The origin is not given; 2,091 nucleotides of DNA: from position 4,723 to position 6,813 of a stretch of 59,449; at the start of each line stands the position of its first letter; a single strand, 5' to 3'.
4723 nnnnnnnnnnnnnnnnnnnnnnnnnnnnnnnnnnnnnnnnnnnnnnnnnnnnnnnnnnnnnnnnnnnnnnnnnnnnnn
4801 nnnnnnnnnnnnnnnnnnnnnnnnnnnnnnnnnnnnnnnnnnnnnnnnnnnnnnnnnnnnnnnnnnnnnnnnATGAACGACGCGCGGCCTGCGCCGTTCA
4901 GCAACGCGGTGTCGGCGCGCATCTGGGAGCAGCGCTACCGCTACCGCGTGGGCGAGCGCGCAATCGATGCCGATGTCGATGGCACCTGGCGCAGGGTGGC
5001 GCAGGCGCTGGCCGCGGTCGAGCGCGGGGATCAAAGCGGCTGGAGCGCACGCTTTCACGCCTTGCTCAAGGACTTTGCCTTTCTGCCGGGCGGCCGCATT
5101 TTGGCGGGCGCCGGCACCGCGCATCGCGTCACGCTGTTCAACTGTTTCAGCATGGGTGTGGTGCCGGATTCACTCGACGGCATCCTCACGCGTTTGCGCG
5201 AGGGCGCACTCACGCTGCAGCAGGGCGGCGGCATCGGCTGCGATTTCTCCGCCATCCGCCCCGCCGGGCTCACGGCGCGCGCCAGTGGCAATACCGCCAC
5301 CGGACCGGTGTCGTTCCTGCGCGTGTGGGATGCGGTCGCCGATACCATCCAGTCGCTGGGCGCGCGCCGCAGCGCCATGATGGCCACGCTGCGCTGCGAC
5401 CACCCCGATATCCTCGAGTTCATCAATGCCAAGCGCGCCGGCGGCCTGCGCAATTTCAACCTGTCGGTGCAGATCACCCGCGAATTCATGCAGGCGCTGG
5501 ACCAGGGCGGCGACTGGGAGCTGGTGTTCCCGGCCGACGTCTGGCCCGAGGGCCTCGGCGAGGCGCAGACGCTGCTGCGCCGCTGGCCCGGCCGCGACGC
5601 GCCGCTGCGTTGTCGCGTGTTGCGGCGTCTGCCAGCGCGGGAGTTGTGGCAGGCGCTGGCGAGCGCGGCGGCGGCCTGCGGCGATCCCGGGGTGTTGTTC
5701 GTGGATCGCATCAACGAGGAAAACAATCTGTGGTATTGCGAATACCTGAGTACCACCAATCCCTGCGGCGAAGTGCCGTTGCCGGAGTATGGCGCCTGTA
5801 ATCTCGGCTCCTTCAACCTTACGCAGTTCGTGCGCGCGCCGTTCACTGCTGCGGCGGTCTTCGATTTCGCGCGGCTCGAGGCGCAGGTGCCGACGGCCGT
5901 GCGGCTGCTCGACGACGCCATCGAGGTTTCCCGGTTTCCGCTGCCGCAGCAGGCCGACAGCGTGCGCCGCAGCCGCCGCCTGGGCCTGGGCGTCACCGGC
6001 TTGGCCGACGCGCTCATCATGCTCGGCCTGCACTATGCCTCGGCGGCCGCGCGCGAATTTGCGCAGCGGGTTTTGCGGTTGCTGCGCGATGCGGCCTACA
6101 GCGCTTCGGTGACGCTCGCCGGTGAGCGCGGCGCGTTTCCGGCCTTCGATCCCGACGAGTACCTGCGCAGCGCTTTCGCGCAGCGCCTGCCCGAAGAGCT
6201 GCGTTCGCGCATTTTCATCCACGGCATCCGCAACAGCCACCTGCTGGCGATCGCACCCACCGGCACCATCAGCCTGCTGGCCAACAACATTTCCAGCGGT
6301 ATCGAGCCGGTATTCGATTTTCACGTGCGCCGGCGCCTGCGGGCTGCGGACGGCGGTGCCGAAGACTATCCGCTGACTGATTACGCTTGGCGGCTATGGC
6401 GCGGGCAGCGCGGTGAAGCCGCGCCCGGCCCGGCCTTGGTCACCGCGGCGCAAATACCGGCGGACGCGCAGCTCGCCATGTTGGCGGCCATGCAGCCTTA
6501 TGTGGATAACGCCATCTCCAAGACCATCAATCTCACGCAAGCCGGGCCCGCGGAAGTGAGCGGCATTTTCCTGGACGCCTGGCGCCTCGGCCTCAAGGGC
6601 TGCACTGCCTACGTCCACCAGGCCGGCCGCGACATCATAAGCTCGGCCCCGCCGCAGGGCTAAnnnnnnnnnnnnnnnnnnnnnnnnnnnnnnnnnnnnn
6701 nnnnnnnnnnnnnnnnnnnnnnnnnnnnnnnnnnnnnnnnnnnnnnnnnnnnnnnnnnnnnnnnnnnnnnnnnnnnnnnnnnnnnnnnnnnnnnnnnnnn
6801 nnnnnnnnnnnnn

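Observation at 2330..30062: The gene content mirrors dormancy / low-oxygen persistence regulons (mycobacterial DosR, Burkholderia lxa locus) but is wired to a Crp/Fnr box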

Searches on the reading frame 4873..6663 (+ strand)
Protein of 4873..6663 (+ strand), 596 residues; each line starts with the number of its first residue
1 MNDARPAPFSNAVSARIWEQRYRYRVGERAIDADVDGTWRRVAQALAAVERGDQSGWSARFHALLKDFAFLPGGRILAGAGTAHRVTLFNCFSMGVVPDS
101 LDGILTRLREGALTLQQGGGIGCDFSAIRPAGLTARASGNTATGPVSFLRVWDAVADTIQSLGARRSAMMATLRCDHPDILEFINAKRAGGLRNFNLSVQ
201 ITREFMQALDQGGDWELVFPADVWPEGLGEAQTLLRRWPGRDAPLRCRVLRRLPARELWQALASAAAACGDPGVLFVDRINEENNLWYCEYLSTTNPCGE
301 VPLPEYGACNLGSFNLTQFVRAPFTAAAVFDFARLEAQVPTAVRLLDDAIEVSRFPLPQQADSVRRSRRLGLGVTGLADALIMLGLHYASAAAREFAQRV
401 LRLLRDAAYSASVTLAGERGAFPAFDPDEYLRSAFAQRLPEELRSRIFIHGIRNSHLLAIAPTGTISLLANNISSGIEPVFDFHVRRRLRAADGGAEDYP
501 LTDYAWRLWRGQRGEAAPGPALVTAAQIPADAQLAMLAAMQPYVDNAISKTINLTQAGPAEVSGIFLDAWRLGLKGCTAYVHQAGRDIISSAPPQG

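Call 4: search_protein_families(library=pfam, proteins=[window:4873-6663:+])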
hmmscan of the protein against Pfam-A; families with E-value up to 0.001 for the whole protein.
window:4873-6663:+ (596 aa): 2 families
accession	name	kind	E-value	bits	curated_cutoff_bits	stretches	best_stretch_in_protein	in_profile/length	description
PF02867.20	Ribonuc_red_lgC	-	1.8e-113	380.4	23.9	2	91-490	3-415/523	Ribonucleotide reductase, barrel domain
PF00317.26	Ribonuc_red_lgN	-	6.2e-10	39.4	28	1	13-85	6-77/77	Ribonucleotide reductase, all-alpha domain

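Call 21: search_protein_families(library=ncbifam, proteins=[window:4873-6663:+], max_evalue=0.00001)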
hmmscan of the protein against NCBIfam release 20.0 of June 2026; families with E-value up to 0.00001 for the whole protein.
window:4873-6663:+ (596 aa): 21 families
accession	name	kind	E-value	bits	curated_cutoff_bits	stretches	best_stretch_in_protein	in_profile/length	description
TIGR02504.1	NrdJ_Z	equivalog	1.9e-154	515.5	399.95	1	15-582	2-598/606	adenosylcobalamin-dependent ribonucleoside-diphosphate reductase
NF005401.0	PRK06948.1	subfamily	3.7e-139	465.1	906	1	13-588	16-588/604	ribonucleotide reductase-like protein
NF006417.0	PRK08665.1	equivalog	6.1e-127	424.8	961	2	15-489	17-453/759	vitamin B12-dependent ribonucleotide reductase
NF005010.0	PRK06406.1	subfamily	8.3e-94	315.3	1125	3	244-489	382-606/771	vitamin B12-dependent ribonucleotide reductase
NF005991.0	PRK08115.1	equivalog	3.1e-87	293.4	854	2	192-583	366-770/858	vitamin B12-dependent ribonucleotide reductase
TIGR02506.1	NrdE_NrdA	equivalog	2.4e-81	274.1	341.05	1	30-582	20-614/616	ribonucleoside-diphosphate reductase subunit alpha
NF005122.0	PRK06556.1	equivalog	6.8e-72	242.5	859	2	81-426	151-491/960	vitamin B12-dependent ribonucleotide reductase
NF005544.0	PRK07207.1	equivalog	1.3e-58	198.7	965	2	39-426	324-716/965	ribonucleoside-diphosphate reductase subunit alpha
NF006207.0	PRK08332.1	equivalog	2.1e-54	184.4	2400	2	296-484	1240-1437/1684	vitamin B12-dependent ribonucleotide reductase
NF005736.0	PRK07562.1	equivalog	1.3e-51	175.3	1737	2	193-428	395-603/1222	vitamin B12-dependent ribonucleotide reductase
NF005101.0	PRK06539.1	equivalog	6.1e-50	170.1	988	1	36-430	174-572/822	ribonucleoside-diphosphate reductase subunit alpha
NF009029.0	PRK12365.1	equivalog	2.5e-47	161.5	1350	1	22-430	391-802/1046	ribonucleoside-diphosphate reductase subunit alpha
NF006577.0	PRK09102.1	equivalog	1.1e-46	159.3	620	2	36-222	45-228/604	ribonucleoside-diphosphate reductase subunit alpha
NF006279.0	PRK08447.1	equivalog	2.7e-41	141.8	1082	2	43-301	170-429/789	ribonucleoside-diphosphate reductase subunit alpha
NF006665.0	PRK09209.1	equivalog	3.6e-37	128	1057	2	306-583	488-748/761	ribonucleoside-diphosphate reductase subunit alpha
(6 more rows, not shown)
